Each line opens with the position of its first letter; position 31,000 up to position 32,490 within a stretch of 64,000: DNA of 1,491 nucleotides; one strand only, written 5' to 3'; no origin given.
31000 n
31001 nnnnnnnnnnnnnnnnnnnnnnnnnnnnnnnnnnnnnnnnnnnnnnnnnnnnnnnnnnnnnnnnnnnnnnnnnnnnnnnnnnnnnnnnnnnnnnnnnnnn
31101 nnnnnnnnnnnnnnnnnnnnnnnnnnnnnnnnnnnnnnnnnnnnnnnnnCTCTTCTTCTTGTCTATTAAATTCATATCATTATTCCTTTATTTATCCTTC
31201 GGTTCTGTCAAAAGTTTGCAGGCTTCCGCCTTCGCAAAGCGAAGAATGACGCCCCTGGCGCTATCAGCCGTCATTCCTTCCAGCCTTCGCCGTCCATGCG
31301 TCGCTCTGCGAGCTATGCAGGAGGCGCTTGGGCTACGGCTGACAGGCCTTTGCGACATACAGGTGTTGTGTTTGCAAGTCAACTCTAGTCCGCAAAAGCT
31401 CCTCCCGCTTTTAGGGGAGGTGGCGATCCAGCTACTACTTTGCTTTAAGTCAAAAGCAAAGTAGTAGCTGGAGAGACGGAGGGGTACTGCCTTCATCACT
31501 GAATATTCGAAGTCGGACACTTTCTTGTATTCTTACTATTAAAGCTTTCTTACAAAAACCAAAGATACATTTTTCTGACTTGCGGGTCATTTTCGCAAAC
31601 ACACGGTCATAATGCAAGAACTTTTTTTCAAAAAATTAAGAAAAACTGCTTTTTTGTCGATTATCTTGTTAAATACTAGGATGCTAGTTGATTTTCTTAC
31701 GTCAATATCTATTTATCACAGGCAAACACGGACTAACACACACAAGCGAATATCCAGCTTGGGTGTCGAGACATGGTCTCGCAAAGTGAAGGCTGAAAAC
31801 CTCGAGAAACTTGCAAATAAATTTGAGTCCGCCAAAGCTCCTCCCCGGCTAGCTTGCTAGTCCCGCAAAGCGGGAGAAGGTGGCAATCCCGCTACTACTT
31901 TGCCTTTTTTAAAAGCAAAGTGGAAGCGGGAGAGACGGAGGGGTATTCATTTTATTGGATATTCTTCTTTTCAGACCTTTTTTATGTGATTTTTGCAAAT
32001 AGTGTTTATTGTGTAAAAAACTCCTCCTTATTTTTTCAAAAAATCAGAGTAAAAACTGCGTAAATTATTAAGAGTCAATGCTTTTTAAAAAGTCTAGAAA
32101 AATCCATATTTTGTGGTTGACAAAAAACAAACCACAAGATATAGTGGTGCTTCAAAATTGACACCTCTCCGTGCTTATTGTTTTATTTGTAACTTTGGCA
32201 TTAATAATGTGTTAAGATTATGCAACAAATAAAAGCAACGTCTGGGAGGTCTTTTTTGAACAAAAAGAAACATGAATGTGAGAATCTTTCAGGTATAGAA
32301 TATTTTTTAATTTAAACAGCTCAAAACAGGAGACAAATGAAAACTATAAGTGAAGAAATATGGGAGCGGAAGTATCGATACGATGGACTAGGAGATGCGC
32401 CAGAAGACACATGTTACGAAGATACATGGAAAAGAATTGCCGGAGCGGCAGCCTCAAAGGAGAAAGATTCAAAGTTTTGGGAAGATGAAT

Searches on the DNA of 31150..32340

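Call 38: search_rna_families(source=window, start=31150, end=32340, threshold=evalue, max_evalue=10)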
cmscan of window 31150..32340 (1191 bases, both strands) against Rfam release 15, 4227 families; matches with E-value up to 10: 29.
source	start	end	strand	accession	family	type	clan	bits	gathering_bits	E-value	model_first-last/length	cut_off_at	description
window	31427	31472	+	RF03734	mir-4773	Gene; miRNA;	-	28.6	100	0.01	16-63/78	no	mir-4773 microRNA precursor family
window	31427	31472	-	RF03734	mir-4773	Gene; miRNA;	-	28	100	0.015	16-63/78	no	mir-4773 microRNA precursor family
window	31428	31471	-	RF04214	MIR7526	Gene; miRNA;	-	23.2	110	0.06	1-113/113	no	MIR7526 microRNA precursor family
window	31428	31471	+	RF04214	MIR7526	Gene; miRNA;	-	22.9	110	0.071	1-113/113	no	MIR7526 microRNA precursor family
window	31887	31931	+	RF03717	mir-3119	Gene; miRNA;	-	21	80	0.24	1-85/85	no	mir-3119 microRNA precursor family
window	31887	31931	+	RF03834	mir-3173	Gene; miRNA;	-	20.7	84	0.92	17-62/80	no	mir-3173 microRNA precursor family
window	31427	31472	-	RF03489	mir-4796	Gene; miRNA;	-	20.4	90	0.34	21-75/93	no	mir-4796 microRNA precursor family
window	31887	31931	-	RF03306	mir-3923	Gene; miRNA;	-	20.3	94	0.87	20-64/83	no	mir-3923 microRNA precursor family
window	31887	31931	-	RF03734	mir-4773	Gene; miRNA;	-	19.8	100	1.5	16-63/78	no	mir-4773 microRNA precursor family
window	31422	31477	-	RF03849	MIR1219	Gene; miRNA;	-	19.6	79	0.56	1-82/82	no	MIR1219 microRNA precursor family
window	32099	32146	-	RF00240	RNA-OUT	Gene; antisense;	-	19.2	41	1.3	1-70/70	no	RNA-OUT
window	31427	31472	-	RF03615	mir-4877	Gene; miRNA;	-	19.1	100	1.3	22-66/87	no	mir-4877 microRNA precursor family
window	31427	31539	+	RF01639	ceN49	Gene; snRNA; snoRNA; HACA-box;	-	19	65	0.35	1-134/134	no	Caenorhabditis snoRNA ceN49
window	31887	31931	+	RF03734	mir-4773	Gene; miRNA;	-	18.8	100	2.6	16-63/78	no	mir-4773 microRNA precursor family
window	31443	31502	-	RF01151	snoU82P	Gene; snRNA; snoRNA; CD-box;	-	18.4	42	0.051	1-55/55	no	Small nucleolar RNA U82P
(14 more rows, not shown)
